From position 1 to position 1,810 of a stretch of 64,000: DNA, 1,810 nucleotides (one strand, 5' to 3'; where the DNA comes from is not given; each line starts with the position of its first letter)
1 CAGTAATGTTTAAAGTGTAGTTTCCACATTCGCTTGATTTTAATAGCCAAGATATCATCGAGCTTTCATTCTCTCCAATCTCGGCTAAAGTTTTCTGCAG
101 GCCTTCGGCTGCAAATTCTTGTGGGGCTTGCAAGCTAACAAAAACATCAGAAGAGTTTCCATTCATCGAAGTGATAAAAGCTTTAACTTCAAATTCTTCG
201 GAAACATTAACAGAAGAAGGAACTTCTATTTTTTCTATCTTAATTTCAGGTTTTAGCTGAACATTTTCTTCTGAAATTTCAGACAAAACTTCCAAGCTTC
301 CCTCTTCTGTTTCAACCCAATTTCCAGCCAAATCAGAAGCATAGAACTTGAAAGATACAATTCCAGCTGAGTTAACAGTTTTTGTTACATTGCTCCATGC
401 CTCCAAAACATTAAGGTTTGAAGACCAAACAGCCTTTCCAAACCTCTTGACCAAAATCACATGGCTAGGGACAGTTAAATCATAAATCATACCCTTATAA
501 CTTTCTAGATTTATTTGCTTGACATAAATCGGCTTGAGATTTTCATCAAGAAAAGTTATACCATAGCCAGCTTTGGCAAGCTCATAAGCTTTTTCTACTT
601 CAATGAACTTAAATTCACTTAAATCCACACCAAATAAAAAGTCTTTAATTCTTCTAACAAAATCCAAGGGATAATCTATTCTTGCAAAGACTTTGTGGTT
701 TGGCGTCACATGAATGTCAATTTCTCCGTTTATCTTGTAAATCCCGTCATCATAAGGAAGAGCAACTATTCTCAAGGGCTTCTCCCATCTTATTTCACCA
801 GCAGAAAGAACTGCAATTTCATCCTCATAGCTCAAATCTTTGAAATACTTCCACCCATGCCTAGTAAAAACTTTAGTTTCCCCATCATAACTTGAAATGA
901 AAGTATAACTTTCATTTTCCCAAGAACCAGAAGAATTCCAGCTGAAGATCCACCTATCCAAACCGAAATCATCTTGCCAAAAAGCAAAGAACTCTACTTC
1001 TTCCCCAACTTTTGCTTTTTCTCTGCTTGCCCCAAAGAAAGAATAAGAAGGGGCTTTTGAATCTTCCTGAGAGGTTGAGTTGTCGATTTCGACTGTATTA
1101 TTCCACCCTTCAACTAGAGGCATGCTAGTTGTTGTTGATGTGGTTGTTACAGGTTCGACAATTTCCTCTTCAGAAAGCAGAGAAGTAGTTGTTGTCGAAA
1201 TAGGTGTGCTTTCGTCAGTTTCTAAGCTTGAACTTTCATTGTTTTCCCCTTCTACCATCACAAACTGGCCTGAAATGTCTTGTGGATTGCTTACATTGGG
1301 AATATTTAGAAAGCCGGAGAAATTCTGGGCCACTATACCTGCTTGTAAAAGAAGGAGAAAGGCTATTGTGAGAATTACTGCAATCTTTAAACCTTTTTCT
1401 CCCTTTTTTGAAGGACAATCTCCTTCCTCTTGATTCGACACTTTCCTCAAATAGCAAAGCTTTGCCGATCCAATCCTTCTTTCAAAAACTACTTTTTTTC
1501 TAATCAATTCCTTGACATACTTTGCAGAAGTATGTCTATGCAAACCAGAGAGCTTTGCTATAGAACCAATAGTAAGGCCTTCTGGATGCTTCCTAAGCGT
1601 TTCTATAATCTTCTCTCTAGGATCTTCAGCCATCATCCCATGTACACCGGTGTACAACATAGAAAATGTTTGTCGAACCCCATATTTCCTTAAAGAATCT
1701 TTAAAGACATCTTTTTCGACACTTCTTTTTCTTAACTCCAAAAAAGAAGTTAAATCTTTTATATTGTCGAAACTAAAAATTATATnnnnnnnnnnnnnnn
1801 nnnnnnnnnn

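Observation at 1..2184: Membrane-tethered winged-helix regulator fused to an extracellular Hint (intein/hedgehog-type) autoprocessing domain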

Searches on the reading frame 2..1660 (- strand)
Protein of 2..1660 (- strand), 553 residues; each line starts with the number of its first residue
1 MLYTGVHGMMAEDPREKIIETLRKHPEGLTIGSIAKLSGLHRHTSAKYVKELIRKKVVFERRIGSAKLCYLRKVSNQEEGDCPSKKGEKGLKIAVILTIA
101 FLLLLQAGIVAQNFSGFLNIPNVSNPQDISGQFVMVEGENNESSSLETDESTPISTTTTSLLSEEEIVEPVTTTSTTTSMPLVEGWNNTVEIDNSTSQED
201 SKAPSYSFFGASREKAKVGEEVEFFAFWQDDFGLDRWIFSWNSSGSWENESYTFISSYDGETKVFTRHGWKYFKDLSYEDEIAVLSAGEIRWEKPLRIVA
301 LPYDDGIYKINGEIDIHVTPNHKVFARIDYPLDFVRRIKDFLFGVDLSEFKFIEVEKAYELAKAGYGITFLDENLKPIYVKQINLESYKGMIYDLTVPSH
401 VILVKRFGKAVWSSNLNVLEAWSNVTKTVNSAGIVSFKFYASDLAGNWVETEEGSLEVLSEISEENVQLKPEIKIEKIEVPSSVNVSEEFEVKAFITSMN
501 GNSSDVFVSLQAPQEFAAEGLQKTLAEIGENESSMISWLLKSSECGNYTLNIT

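Call 4: search_protein_families(library=pfam, proteins=[window:2-1660:-], max_evalue=1)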
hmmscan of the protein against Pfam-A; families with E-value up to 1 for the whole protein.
window:2-1660:- (553 aa): 6 families
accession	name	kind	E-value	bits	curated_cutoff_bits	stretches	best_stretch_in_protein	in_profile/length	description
PF14890.11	Intein_splicing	-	0.00025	21.3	35.8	1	278-400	19-143/155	Intein splicing domain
PF13412.12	HTH_24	-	0.031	14.3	21.9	1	16-58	6-47/48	Winged helix-turn-helix DNA-binding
PF09339.16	HTH_IclR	-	0.053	13.7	22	1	18-53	8-43/52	IclR helix-turn-helix domain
PF12802.13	MarR_2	-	0.1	13.2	27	1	20-60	12-52/61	MarR family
PF22428.2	Dis32-like_C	-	0.11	12.5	27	1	492-509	4-21/32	DIS3-like exonuclease 2-like, C-terminal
PF13730.12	HTH_36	-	0.16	12.2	25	1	31-55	28-52/55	Helix-turn-helix domain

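Call 5: search_protein_families(library=ncbifam, proteins=[window:2-1660:-], max_evalue=1)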
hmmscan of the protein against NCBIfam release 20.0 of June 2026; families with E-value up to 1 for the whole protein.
window:2-1660:- (553 aa): 3 families
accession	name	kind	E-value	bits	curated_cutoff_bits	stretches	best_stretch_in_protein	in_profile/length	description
NF047446.1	barrel_OmpL47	domain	0.024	15.1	40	1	417-452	26-62/68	OmpL47-type beta-barrel domain-containing protein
TIGR01445.1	intein_Nterm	domain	0.068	14.2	24.5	1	259-325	3-82/83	intein N-terminal splicing region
NF001594.0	PRK00394.1-3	equivalog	0.074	12.4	278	1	382-429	124-171/182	TATA-box-binding protein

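Call 6: find_homologous_proteins(query=window:2-1660:-, max_evalue=0.001)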
Query window:2-1660:- (553 aa): 22 proteins with E <= 0.001 among 8000 candidates.
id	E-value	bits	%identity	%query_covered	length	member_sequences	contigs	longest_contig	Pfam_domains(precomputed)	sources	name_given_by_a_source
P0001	0.0e+0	1230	100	100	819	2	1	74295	-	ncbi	ncbi:MAG: Hint domain-containing protein, partial [Candidatus Aenigmatarchaeota archaeon]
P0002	2.7e-261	886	75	99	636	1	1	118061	PF14890.12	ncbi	ncbi:MAG: Hint domain-containing protein, partial [Candidatus Aenigmatarchaeota archaeon]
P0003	5.6e-190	650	70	84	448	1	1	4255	-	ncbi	ncbi:MAG: Hint domain-containing protein, partial [Candidatus Aenigmatarchaeota archaeon]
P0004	1.2e-188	646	70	84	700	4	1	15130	PF01835.26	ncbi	ncbi:MAG: Hint domain-containing protein, partial [Candidatus Aenigmatarchaeota archaeon]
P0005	4.6e-181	621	59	49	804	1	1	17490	PF10633.16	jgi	jgi:uncharacterized repeat protein (TIGR01451 family)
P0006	5.2e-158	545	71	64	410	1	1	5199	-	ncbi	ncbi:MAG: Hint domain-containing protein, partial [Candidatus Aenigmatarchaeota archaeon]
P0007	1.2e-132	461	45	90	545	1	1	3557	-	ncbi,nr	ncbi:MAG TPA: hypothetical protein VJ343_01700, partial [archaeon]|nr:hypothetical protein [archaeon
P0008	2.1e-107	378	59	48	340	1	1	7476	-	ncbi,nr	ncbi:hypothetical protein HZB88_00220 [archaeon]|nr:hypothetical protein [archaeon]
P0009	1.5e-21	95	52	21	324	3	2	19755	-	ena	-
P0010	2.3e-21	94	48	22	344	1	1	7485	-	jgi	-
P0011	3.6e-19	87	45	22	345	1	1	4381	-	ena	-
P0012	1.6e-18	85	39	25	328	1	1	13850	PF10633.16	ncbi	ncbi:MAG: NEW3 domain-containing protein [Candidatus Bathyarchaeota archaeon]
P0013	6.9e-18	83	46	21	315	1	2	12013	-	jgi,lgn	jgi:hypothetical protein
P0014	3.6e-17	80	50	20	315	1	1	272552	-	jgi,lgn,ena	-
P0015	1.8e-16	78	36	29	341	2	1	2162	PF10633.16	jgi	jgi:hypothetical protein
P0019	1.1e-14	72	60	11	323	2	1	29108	-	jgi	-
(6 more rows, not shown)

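Call 14: search_protein_families(library=pfam, proteins=[P0001], max_evalue=10)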
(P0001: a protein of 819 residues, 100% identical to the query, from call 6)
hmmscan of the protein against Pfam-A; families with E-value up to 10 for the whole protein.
P0001 (819 aa): 12 families
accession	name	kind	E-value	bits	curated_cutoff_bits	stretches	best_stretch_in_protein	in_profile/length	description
PF01835.25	MG2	-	5.8e-05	23.8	32.8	1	721-798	11-88/96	MG2 domain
PF20942.3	DUF4785_2nd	-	0.00018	21.8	30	1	713-774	6-63/105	Domain of unknown function (DUF4785) central domain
PF14890.11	Intein_splicing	-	0.00053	20.3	35.8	1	305-427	19-143/155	Intein splicing domain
PF23265.1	Ig-like_KY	-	0.0022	18.6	27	1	651-703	65-115/129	KY-like, immunoglobulin-like domain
PF11589.14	DUF3244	-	0.0083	16.5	25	1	639-688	35-84/96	Domain of unknown function (DUF3244)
PF13412.12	HTH_24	-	0.029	14.4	21.9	1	43-85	6-47/48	Winged helix-turn-helix DNA-binding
PF09339.16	HTH_IclR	-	0.087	13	22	1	45-80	8-43/52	IclR helix-turn-helix domain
PF22091.2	DUF6941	-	0.12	13.1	27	1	722-764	49-92/125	Family of unknown function (DUF6941)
PF12802.13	MarR_2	-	0.17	12.5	27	1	47-87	12-52/61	MarR family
PF18719.7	ArlS_N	-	0.18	12.4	27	1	630-669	45-83/140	ArlS sensor domain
PF22428.2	Dis32-like_C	-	0.19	11.8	27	1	519-536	4-21/32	DIS3-like exonuclease 2-like, C-terminal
PF18962.6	Por_Secre_tail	-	0.43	11.3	27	1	634-691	11-66/75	Secretion system C-terminal sorting domain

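Call 15: search_protein_families(library=ncbifam, proteins=[P0004], max_evalue=10)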
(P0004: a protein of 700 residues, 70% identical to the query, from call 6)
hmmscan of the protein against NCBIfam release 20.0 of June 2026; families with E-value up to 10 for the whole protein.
P0004 (700 aa): 1 family
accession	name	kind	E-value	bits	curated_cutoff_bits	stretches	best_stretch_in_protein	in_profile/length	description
NF045582.1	Npun_R2823_gen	subfamily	0.079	12.5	250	1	212-252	9-49/299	Npun_R2821/Npun_R2822 family protein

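Call 19: find_encoding_contigs(protein=P0002, flank=8000, max_places=3)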
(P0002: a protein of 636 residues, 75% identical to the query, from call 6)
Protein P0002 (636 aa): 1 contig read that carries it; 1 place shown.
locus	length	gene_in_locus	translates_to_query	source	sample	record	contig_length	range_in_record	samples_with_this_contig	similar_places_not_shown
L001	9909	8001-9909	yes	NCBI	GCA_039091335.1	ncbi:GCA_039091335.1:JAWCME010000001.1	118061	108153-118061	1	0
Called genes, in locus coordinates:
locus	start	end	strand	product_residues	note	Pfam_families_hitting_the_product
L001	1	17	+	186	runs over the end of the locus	PF01725:Ham1p_like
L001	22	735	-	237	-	PF01902:Diphthami_syn_2_N, PF24167:DUF7411 (weak), PF28410:Diphthami_syn_2_C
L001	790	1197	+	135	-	PF01894:YjbQ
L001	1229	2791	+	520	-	PF00270:DEAD, PF04851:ResIII, PF18766:SWI2_SNF2, PF21210:RNA_helicase_helical, PF00271:Helicase_C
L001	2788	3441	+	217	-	PF02732:ERCC4, PF12826:HHH_2 (weak), PF14520:HHH_5, PF00633:HHH (weak)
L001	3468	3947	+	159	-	PF04312:DUF460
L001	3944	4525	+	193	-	PF09721:Exosortase_EpsH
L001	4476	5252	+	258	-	PF04513:Baculo_PEP_C (faint), PF05531:NPV_P10 (faint)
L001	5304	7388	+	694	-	PF01751:Toprim, PF01131:Topoisom_bac, PF01396:Zn_ribbon_Top1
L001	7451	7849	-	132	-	PF13412:HTH_24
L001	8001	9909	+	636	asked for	PF14890:Intein_splicing (faint)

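Call 20: find_encoding_contigs(protein=P0005, flank=8000, max_places=3)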
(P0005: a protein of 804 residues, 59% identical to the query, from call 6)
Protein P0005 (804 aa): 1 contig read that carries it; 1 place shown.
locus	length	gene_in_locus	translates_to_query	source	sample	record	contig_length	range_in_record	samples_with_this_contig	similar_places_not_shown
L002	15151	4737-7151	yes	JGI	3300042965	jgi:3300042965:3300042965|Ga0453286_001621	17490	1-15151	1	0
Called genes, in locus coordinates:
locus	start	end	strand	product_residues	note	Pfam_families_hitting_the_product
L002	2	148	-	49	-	?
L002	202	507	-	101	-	PF01253:SUI1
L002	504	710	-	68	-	PF00831:Ribosomal_L29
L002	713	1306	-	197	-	PF07650:KH_2, PF00189:Ribosomal_S3_C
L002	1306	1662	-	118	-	PF00237:Ribosomal_L22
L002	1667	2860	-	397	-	PF14528:LAGLIDADG_3 (faint)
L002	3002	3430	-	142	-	PF00203:Ribosomal_S19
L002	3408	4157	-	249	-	PF00181:Ribosomal_L2_N (weak), PF03947:Ribosomal_L2_C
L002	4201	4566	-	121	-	PF13412:HTH_24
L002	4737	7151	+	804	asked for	PF10633:NPCBM_assoc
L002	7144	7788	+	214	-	-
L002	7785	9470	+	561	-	PF07690:MFS_1, PF01564:Spermine_synth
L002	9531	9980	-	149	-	PF10130:PIN_2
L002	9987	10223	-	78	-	PF26688:RHH_12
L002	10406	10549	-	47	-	-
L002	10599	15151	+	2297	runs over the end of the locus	?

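Call 21: find_encoding_contigs(protein=P0008, flank=8000, max_places=3)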
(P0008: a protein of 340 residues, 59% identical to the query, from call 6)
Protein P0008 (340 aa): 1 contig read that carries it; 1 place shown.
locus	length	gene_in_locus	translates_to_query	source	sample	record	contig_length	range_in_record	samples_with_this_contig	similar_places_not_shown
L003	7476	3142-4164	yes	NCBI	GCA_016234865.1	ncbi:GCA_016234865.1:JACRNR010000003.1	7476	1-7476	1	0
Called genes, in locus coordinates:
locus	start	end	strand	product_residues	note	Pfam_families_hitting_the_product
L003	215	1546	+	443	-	PF00278:Orn_DAP_Arg_deC, PF02784:Orn_Arg_deC_N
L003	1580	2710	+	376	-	PF02163:Peptidase_M50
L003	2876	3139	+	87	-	PF01047:MarR (faint), PF09339:HTH_IclR (faint)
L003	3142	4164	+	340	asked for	-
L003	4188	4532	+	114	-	-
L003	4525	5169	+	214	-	PF07690:MFS_1 (faint)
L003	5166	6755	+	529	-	-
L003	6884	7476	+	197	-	PF01656:CbiA, PF10609:ParA, PF13614:AAA_31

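Call 22: find_encoding_contigs(protein=P0004, flank=8000, max_places=3)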
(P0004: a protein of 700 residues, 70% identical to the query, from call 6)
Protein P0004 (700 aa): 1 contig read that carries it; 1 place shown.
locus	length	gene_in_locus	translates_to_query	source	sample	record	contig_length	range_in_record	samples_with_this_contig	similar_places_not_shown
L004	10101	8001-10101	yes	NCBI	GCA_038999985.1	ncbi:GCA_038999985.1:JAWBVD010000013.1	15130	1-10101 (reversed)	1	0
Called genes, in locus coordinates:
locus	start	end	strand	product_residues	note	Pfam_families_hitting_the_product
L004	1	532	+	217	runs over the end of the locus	PF02732:ERCC4, PF12826:HHH_2, PF14520:HHH_5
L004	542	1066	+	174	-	PF04312:DUF460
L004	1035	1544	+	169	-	PF09721:Exosortase_EpsH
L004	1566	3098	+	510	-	-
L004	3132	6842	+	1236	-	PF01751:Toprim, PF01131:Topoisom_bac, PF14890:Intein_splicing, PF01381:HTH_3 (weak), PF14528:LAGLIDADG_3 (weak), PF13412:HTH_24 (weak), PF01131:Topoisom_bac, PF01396:Zn_ribbon_Top1, +2 more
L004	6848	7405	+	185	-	-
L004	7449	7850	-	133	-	PF13412:HTH_24, PF01978:TrmB (weak)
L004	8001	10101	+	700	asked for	PF01835:MG2 (faint)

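Call 75: search_protein_families(library=pfam, proteins=[L002:5483-5911:-, L002:5912-6229:-], max_evalue=0.001)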
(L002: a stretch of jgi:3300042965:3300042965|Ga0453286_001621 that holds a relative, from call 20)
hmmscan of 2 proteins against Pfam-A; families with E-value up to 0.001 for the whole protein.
L002:5483-5911:- (142 aa): 3 families
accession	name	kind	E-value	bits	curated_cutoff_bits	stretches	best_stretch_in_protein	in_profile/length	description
PF10130.15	PIN_2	-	2.6e-14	54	22.4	1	4-115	1-111/133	PIN domain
PF16289.11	PIN_12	-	2.5e-08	34.9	32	1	3-96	1-97/172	PIN domain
PF13638.12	PIN_4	-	0.00012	22.8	21.9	1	3-99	1-91/132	PIN domain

L002:5912-6229:- (105 aa): 0 families

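Call 85: find_encoding_contigs(protein=P0014, flank=4000, max_places=2)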
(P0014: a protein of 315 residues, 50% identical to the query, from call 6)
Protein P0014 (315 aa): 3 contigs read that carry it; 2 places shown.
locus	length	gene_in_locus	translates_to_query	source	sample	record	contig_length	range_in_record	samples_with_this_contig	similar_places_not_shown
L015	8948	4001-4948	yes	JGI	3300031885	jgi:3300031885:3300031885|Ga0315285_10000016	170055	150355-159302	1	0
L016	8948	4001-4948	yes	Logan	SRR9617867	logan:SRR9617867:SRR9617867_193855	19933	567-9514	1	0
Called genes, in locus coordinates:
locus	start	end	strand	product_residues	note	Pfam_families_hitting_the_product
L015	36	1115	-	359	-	PF06849:DUF1246, PF06973:DUF1297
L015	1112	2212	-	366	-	PF06849:DUF1246, PF06973:DUF1297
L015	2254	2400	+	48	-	-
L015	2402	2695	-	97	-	-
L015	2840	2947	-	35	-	-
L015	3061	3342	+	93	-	-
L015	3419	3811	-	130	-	PF13412:HTH_24 (weak)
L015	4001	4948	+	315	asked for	-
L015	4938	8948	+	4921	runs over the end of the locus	?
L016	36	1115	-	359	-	PF06849:DUF1246, PF06973:DUF1297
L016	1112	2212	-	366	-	PF06849:DUF1246, PF06973:DUF1297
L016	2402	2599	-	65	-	-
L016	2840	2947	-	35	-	-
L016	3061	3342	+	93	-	-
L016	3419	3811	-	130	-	PF13412:HTH_24 (weak)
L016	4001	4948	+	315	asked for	-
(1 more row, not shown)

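Call 86: find_encoding_contigs(protein=P0012, flank=4000, max_places=2)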
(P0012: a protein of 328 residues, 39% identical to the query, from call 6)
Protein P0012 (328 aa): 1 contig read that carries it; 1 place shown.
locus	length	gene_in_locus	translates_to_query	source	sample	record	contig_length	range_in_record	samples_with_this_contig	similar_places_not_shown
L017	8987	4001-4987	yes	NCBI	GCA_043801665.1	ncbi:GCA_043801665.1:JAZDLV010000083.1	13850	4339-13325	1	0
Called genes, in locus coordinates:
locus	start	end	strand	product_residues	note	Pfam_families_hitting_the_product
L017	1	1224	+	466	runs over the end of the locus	PF02629:CoA_binding, PF13380:CoA_binding_2, PF13607:Succ_CoA_lig, PF19045:Ligase_CoA_2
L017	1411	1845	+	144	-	-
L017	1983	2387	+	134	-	-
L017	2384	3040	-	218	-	PF00730:HhH-GPD, PF00633:HHH (faint)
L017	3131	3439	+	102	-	-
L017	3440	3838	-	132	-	PF13412:HTH_24 (weak)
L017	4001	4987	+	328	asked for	PF10633:NPCBM_assoc (weak)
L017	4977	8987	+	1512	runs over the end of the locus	PF01835:MG2 (faint)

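Call 87: find_encoding_contigs(protein=P0019, flank=4000, max_places=2)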
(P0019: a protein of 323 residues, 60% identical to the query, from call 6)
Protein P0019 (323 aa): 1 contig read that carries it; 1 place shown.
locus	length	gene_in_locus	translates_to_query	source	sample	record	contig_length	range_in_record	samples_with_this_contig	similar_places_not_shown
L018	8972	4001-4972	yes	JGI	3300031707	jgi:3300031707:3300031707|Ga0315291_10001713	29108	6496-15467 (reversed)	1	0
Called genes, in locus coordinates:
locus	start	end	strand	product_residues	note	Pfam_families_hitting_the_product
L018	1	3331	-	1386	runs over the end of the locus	PF13385:Laminin_G_3, PF10633:NPCBM_assoc (faint)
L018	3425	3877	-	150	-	PF13412:HTH_24 (faint)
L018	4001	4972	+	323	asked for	-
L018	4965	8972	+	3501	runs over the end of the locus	?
